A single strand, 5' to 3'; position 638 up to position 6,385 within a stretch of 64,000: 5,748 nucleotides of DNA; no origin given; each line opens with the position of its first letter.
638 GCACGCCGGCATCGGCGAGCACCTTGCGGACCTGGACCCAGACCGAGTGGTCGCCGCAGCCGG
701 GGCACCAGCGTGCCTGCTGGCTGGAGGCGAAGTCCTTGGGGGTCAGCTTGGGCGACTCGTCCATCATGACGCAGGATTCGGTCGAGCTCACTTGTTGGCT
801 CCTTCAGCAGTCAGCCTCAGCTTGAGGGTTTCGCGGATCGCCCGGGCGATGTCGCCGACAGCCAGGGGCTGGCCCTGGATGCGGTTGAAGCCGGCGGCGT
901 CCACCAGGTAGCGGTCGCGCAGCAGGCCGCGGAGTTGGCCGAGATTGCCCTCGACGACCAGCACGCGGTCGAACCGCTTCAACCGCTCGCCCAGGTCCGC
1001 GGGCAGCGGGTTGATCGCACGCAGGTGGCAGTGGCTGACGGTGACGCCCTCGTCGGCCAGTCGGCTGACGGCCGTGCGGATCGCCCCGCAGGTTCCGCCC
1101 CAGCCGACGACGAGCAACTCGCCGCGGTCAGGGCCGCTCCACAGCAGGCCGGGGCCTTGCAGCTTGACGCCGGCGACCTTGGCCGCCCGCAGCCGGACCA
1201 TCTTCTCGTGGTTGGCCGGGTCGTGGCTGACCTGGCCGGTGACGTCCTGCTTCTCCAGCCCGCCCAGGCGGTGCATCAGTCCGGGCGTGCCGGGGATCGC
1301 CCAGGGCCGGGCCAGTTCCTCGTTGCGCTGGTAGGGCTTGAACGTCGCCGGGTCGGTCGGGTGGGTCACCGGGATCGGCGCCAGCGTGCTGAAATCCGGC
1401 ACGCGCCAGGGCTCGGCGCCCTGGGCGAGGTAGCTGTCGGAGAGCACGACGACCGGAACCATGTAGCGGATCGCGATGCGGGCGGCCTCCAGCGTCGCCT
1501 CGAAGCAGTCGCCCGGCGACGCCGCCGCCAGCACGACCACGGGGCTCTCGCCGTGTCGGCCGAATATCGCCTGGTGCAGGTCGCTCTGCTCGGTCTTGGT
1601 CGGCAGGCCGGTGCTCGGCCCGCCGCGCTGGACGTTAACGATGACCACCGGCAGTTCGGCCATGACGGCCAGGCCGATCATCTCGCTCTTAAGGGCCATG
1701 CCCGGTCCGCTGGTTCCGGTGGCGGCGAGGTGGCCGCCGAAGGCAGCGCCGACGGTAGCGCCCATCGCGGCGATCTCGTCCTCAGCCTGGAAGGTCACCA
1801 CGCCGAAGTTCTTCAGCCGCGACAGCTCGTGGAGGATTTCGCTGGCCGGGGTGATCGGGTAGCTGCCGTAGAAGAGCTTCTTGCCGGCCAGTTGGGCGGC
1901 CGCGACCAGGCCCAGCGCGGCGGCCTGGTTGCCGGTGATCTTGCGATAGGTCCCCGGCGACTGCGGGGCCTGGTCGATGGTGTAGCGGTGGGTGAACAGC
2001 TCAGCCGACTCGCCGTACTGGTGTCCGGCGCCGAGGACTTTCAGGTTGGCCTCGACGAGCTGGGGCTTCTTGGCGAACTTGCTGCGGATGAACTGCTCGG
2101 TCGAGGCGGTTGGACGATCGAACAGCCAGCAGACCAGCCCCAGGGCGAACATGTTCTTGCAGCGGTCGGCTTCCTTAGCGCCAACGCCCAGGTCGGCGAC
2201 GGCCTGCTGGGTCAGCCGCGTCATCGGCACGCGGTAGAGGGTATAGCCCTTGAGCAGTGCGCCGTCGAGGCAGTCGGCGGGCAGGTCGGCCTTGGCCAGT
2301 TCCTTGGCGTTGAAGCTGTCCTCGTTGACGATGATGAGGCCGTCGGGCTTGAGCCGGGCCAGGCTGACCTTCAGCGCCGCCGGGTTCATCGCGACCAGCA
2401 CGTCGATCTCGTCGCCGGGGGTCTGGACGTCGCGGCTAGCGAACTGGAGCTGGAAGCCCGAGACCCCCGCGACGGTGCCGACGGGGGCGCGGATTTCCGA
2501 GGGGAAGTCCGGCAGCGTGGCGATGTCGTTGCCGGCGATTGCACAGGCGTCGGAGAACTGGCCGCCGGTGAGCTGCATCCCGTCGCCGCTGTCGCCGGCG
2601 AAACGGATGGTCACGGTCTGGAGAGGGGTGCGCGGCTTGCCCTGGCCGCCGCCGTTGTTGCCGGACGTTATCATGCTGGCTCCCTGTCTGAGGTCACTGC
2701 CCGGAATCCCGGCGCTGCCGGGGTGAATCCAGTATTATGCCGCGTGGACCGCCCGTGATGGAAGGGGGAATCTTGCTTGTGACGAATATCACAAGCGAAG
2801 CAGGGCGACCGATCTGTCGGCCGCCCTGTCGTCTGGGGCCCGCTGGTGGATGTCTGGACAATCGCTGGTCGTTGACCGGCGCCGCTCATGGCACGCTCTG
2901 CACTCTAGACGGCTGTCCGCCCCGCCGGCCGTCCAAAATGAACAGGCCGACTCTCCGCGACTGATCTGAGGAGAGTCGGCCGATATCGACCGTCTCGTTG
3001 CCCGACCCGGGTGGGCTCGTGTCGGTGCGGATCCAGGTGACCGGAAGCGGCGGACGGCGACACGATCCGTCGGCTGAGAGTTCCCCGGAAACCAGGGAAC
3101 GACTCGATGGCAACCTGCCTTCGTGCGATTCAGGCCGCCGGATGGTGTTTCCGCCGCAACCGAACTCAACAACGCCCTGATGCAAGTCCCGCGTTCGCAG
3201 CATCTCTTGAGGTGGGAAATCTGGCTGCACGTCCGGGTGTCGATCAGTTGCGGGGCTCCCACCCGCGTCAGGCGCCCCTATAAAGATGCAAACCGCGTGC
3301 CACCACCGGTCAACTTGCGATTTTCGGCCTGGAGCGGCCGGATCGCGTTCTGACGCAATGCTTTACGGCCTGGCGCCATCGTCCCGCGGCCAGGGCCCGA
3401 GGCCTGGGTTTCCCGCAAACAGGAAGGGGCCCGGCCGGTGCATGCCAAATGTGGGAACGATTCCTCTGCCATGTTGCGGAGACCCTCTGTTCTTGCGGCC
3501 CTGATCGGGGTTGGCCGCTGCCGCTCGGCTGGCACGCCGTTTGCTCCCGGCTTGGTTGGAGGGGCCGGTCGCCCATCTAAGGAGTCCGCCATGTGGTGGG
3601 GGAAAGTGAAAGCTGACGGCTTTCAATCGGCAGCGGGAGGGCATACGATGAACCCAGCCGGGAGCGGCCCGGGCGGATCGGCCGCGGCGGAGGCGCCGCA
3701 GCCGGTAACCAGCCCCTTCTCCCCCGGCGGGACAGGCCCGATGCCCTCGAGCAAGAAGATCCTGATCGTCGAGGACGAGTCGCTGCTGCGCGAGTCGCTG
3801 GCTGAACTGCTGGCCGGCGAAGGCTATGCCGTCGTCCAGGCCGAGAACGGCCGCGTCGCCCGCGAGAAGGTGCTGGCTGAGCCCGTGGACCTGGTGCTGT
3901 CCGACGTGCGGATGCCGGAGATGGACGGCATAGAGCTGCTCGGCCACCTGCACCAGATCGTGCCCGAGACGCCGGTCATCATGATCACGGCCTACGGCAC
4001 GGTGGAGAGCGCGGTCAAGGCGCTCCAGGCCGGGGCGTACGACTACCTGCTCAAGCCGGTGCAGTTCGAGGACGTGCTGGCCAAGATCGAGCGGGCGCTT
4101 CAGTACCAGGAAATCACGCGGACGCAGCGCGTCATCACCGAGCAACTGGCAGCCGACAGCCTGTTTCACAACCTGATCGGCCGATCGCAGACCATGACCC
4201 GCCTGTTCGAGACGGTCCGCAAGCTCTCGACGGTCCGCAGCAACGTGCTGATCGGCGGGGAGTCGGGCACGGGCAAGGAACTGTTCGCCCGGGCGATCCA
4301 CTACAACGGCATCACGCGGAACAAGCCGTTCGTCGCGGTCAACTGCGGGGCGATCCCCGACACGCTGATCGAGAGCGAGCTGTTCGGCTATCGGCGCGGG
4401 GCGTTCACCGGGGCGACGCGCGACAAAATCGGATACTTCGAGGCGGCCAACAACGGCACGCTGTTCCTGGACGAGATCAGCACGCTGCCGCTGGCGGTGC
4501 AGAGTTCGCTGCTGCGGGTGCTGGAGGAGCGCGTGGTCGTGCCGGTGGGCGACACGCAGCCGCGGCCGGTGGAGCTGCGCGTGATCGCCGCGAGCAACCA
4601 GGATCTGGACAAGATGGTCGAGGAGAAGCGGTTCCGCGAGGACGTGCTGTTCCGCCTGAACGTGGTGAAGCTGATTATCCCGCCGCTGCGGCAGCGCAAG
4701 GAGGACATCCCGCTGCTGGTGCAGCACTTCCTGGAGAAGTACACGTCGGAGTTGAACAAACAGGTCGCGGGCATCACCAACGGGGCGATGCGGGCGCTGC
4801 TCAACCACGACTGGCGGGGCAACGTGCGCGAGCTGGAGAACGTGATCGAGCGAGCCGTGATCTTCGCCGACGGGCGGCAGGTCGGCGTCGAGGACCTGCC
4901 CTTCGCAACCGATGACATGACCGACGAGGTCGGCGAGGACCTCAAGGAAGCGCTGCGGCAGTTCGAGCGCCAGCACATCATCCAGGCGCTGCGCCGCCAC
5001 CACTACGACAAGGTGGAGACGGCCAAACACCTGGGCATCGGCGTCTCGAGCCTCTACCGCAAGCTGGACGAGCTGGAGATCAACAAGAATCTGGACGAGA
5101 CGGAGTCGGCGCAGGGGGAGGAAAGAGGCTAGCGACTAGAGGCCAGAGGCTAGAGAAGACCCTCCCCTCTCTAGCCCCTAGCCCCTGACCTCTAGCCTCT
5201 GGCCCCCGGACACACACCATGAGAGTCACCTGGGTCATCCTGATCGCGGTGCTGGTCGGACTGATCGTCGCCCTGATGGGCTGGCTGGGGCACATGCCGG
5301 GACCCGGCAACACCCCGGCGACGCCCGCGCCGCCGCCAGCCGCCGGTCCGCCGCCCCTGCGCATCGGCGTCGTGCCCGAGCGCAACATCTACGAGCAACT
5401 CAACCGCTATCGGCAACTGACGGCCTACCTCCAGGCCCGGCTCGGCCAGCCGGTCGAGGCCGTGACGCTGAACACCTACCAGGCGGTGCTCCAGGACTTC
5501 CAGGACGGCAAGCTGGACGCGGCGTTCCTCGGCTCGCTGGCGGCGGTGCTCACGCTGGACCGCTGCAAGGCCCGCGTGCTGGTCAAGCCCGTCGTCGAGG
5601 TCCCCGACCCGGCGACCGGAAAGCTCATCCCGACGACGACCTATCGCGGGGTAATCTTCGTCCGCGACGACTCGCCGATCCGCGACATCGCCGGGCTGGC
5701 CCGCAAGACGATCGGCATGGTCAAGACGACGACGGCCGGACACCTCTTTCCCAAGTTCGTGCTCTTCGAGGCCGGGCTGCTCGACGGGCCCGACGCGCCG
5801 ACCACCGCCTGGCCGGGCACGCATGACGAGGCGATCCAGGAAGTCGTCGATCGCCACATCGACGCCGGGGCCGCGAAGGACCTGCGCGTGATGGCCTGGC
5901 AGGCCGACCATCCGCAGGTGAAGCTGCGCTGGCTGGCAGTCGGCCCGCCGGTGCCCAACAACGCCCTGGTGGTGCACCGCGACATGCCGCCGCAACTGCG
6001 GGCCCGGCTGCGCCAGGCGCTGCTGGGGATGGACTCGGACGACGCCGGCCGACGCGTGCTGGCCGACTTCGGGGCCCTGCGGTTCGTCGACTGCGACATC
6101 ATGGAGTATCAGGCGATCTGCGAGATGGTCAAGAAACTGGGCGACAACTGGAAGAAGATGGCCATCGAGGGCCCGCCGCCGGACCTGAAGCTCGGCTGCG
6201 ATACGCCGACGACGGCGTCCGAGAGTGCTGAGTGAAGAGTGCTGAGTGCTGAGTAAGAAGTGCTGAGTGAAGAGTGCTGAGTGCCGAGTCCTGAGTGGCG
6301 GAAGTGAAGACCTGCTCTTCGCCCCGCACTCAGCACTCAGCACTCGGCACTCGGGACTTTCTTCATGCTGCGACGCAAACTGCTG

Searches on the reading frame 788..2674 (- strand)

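Call 9: search_protein_families(library=pfam, proteins=[window:788-2674:-], max_evalue=0.001)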
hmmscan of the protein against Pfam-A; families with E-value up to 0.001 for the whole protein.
window:788-2674:- (628 aa): 3 families
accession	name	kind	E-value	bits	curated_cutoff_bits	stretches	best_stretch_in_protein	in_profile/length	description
PF01855.24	POR_N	-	3.1e-53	181.3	27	1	262-474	4-217/231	Pyruvate flavodoxin/ferredoxin oxidoreductase, thiamine diP-bdg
PF01558.24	POR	-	2.3e-30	106.5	27.4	1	30-218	2-172/173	Pyruvate ferredoxin/flavodoxin oxidoreductase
PF17147.9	PFOR_II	-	2.2e-05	25.2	27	1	519-580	2-69/102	Pyruvate:ferredoxin oxidoreductase core domain II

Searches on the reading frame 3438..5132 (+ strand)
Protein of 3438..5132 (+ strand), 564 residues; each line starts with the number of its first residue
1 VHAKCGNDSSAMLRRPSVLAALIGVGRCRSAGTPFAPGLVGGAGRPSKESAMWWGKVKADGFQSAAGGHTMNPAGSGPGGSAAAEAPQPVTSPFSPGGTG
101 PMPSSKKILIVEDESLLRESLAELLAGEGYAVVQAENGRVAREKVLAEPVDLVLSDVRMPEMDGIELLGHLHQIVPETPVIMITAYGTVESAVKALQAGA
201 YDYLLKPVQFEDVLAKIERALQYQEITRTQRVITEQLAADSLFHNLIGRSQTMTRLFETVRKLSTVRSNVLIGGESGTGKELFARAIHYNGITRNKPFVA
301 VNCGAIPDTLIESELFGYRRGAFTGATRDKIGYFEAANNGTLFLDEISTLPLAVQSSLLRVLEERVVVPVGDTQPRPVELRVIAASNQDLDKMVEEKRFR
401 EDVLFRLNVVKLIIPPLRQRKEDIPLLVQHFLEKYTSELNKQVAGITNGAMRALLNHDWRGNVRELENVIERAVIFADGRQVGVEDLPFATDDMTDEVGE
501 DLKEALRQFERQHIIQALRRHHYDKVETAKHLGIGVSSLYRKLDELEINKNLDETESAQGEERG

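Call 9: search_protein_families(library=pfam, proteins=[window:3438-5132:+], max_evalue=0.001)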
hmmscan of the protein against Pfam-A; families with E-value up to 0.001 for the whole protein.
window:3438-5132:+ (564 aa): 7 families
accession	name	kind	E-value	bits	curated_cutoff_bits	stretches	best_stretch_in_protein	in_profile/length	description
PF00158.32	Sigma54_activat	-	9.8e-67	224.3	20.2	1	246-412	1-167/168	Sigma-54 interaction domain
PF00072.30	Response_reg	-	3.1e-32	111.5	30.2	1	108-217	1-110/111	Response regulator receiver domain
PF25601.1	AAA_lid_14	-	1.4e-28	99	27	1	418-496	1-79/87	AAA+ ATPase lid domain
PF14532.12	Sigma54_activ_2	-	2.2e-21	77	25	1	247-417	1-138/138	Sigma-54 interaction domain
PF02954.25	HTH_8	-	1.5e-12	47.5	22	1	506-545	2-41/42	Bacterial regulatory protein, Fis family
PF07728.20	AAA_5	-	2.2e-08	34.6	22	1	269-388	1-123/139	AAA domain (dynein-related subfamily)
PF13191.12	AAA_16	-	0.00055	20.9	32.6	0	246-288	2-45/167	AAA ATPase domain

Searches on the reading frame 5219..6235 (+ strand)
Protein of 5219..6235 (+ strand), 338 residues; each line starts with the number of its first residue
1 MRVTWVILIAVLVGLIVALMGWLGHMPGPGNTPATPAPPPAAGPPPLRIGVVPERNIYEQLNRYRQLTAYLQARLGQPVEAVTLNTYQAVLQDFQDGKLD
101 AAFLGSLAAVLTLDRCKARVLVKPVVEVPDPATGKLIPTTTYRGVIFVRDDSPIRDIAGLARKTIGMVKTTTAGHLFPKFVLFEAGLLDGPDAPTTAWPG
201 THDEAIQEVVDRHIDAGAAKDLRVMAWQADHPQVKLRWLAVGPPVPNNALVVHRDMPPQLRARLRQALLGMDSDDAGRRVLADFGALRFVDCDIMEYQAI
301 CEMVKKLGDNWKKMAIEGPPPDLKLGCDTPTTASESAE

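Call 9: search_protein_families(library=pfam, proteins=[window:5219-6235:+], max_evalue=0.001)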
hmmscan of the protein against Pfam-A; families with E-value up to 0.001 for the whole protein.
window:5219-6235:+ (338 aa): 1 family
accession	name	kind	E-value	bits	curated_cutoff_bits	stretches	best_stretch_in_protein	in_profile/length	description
PF12974.12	Phosphonate-bd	-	1.1e-48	166.2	27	1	49-297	1-242/242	ABC transporter, phosphonate, periplasmic substrate-binding protein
